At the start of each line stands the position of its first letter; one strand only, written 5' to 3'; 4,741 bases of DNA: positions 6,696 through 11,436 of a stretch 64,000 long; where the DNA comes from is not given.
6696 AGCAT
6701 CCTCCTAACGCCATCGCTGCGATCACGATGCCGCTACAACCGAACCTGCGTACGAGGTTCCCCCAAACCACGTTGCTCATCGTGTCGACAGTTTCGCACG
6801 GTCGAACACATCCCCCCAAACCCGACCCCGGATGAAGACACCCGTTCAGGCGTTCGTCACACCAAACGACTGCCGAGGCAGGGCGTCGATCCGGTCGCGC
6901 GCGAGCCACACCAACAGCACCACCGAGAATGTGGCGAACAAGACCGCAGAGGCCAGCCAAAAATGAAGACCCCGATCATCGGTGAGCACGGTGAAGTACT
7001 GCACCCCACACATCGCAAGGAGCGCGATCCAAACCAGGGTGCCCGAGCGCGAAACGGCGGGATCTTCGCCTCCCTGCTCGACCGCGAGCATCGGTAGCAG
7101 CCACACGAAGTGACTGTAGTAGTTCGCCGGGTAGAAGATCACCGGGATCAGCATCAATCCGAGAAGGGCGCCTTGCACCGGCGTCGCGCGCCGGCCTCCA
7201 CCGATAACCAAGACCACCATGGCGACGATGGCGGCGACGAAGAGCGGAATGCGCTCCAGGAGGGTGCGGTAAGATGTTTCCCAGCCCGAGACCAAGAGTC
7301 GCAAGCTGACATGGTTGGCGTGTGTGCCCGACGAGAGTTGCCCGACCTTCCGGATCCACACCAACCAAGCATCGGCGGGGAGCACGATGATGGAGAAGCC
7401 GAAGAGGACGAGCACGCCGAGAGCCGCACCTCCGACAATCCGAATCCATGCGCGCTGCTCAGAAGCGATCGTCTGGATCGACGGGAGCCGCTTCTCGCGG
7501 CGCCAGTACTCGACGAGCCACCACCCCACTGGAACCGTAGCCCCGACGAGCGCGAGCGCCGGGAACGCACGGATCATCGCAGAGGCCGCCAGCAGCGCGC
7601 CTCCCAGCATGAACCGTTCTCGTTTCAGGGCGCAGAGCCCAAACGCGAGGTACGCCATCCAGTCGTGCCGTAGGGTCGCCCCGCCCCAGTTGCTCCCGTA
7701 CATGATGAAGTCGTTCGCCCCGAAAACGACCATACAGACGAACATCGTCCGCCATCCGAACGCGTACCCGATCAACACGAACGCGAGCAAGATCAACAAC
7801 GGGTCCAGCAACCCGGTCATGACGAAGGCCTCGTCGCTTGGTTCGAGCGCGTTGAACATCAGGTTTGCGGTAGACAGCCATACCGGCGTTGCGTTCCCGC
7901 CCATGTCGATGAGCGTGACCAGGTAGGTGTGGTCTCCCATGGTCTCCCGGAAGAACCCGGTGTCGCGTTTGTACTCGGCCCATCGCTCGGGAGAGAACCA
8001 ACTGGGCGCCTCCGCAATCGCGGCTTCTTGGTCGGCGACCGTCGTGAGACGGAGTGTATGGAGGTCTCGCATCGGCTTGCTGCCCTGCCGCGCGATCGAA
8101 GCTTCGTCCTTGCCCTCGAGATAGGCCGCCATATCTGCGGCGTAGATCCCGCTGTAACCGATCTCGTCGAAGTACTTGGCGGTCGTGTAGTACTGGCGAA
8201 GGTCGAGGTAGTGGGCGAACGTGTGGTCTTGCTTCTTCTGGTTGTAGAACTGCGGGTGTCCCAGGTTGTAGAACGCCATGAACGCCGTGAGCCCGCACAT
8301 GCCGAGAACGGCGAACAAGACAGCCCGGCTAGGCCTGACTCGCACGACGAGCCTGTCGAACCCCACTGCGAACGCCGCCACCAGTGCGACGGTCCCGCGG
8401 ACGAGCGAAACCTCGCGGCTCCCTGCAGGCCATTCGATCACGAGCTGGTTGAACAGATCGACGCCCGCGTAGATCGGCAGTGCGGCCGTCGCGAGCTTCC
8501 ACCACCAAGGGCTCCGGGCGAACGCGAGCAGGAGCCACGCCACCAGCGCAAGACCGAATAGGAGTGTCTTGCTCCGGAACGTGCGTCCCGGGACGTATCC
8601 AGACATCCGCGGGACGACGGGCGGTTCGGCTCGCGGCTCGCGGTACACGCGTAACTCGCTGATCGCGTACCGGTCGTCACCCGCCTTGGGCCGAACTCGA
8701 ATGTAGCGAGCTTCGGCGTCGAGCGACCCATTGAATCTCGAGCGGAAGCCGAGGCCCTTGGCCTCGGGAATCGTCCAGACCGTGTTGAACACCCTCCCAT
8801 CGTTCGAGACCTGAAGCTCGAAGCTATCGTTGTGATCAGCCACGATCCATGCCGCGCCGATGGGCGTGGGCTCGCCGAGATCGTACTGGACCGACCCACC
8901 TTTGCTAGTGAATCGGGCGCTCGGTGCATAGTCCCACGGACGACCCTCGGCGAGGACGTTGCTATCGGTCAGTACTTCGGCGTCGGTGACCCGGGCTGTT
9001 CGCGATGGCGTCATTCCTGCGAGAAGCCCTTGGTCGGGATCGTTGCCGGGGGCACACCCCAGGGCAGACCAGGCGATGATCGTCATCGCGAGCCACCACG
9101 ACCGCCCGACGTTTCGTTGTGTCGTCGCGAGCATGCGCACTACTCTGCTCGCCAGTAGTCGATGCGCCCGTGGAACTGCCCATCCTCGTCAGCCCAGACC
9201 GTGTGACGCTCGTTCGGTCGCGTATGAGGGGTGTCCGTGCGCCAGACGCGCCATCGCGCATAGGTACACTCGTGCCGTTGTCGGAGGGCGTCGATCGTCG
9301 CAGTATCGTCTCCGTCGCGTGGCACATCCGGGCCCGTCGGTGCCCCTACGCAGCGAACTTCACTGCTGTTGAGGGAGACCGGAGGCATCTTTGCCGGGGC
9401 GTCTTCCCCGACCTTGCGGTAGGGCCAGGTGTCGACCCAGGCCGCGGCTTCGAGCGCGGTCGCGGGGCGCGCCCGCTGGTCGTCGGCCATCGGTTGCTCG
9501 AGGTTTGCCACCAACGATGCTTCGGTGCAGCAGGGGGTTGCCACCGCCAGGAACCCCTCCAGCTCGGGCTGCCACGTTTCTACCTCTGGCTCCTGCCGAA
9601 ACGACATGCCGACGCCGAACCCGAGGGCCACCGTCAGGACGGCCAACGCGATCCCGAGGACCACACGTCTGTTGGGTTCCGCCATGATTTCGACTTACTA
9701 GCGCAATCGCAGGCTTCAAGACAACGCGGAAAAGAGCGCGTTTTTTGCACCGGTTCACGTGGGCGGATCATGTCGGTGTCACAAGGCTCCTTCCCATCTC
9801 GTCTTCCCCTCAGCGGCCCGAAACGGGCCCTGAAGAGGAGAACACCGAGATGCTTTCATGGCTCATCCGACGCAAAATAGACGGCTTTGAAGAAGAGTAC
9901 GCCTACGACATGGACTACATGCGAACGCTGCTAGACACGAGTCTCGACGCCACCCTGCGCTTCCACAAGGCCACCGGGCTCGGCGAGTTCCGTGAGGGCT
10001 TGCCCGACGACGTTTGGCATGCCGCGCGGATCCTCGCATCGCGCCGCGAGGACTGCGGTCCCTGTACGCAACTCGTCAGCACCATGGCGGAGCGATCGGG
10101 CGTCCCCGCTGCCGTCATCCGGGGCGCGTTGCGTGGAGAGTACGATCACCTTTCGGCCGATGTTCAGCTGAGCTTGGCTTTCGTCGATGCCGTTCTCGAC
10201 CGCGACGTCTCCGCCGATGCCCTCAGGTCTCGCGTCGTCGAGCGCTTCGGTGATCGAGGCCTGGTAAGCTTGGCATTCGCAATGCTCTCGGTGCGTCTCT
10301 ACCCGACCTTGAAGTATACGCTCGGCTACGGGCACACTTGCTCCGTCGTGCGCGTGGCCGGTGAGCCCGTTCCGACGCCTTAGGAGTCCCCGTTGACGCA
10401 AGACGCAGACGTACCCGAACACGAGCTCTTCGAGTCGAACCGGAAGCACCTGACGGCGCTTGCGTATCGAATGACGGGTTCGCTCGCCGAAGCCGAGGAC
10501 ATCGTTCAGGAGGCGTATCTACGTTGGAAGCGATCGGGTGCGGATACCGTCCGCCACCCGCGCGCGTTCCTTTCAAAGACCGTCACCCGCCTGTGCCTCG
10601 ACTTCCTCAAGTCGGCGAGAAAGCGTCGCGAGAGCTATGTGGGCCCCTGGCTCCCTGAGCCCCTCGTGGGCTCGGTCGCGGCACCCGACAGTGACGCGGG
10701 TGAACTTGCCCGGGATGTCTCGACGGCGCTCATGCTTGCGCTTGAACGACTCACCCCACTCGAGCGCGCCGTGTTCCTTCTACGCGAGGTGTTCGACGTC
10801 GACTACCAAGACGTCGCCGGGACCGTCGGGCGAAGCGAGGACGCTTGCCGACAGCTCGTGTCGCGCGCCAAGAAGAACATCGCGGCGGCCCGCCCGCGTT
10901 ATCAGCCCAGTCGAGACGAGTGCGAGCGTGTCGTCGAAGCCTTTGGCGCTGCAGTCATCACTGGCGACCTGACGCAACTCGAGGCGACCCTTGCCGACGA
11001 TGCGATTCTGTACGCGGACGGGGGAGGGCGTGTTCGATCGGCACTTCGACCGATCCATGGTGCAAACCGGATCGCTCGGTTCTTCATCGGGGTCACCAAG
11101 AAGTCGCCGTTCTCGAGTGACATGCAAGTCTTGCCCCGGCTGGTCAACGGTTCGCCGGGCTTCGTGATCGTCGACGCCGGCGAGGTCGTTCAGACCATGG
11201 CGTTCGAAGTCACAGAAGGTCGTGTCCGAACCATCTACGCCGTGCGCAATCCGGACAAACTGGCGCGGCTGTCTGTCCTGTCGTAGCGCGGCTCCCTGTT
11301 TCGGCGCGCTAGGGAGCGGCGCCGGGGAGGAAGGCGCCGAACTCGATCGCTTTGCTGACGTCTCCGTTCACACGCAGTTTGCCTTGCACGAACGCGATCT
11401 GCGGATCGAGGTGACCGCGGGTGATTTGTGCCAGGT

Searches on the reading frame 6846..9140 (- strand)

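Call 6: search_protein_families(library=pfam, proteins=[window:6846-9140:-], max_evalue=0.001)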
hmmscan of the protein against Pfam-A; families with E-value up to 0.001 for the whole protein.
window:6846-9140:- (764 aa): 1 family
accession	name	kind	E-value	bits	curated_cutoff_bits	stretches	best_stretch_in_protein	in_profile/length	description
PF00754.31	F5_F8_type_C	-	0.0007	20.2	28.2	0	80-158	33-121/127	F5/8 type C domain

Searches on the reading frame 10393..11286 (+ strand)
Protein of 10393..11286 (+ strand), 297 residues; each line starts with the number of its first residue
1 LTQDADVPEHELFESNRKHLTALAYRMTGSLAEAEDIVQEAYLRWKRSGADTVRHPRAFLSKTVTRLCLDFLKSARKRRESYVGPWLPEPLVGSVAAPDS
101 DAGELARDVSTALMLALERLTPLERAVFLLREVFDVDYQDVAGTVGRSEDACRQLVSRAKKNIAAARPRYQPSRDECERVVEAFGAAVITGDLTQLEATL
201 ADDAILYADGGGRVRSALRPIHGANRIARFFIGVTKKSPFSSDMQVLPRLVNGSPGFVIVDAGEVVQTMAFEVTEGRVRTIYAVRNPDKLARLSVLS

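Call 6: search_protein_families(library=pfam, proteins=[window:10393-11286:+], max_evalue=0.001)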
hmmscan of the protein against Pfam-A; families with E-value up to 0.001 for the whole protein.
window:10393-11286:+ (297 aa): 4 families
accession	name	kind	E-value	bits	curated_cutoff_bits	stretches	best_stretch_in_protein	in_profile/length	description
PF04542.20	Sigma70_r2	-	2.9e-14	53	24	1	12-77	1-70/71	Sigma-70 region 2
PF08281.18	Sigma70_r4_2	-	1.2e-12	47.7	25.7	1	112-162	3-53/54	Sigma-70, region 4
PF04545.22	Sigma70_r4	-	8.4e-05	22.5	24.1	0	116-160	1-45/50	Sigma-70, region 4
PF22233.2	PhyR_sigma-like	-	0.0003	20.9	27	1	117-164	1-48/50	Response regulator PhyR, sigma-like domain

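Call 64: search_protein_families(library=ncbifam, proteins=[window:10393-11286:+], max_evalue=1e-10)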
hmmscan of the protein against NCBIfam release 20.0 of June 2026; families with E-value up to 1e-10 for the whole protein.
window:10393-11286:+ (297 aa): 13 families
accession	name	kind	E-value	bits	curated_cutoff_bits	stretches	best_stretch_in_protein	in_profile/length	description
NF007214.0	PRK09636.1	subfamily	6.8e-110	366.8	271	1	9-294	6-290/293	RNA polymerase sigma factor SigJ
TIGR02957.1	SigX4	subfamily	3e-104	348.1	323.25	1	12-293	2-280/281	RNA polymerase sigma-70 factor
NF007213.0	PRK09635.1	equivalog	2.3e-42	145.2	317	1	11-291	9-281/290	RNA polymerase sigma factor SigI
NF006089.0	PRK08241.1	subfamily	1.4e-29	103.2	240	2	104-260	141-295/343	RNA polymerase subunit sigma-70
TIGR02960.1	SigX5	hypoth_equivalog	1e-25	90.7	264.75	2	11-82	9-82/322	RNA polymerase sigma-70 factor, TIGR02960 family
NF058625.1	sigma_PG0214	equivalog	8.6e-19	67.9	130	1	15-164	12-158/170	GFO_1088 family ECF-type sigma factor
TIGR02983.1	SigE-fam_strep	subfamily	1.1e-16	61.2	141.55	1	11-164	10-155/162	SigE family RNA polymerase sigma factor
TIGR02937.1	sigma70-ECF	superfamily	1.2e-15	57.5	42.9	1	10-163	4-161/165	sigma-70 family RNA polymerase sigma factor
NF040705.1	sigma_mbnA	exception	2.7e-14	53.5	350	1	11-172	4-163/272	methanobactin precursor domain-containing sigma factor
NF009179.0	PRK12527.1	equivalog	1.2e-12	48.1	162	1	22-162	10-148/159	RNA polymerase sigma factor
NF004113.0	PRK05602.1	equivalog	9.8e-12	44.9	208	1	12-166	50-200/211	RNA polymerase sigma factor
TIGR02985.1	Sig70_bacteroi1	subfamily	1.3e-11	45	126.4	1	11-163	5-158/162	RNA polymerase sigma-70 factor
NF009176.0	PRK12524.1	equivalog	2.2e-11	43.9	264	1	21-166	40-183/196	RNA polymerase sigma factor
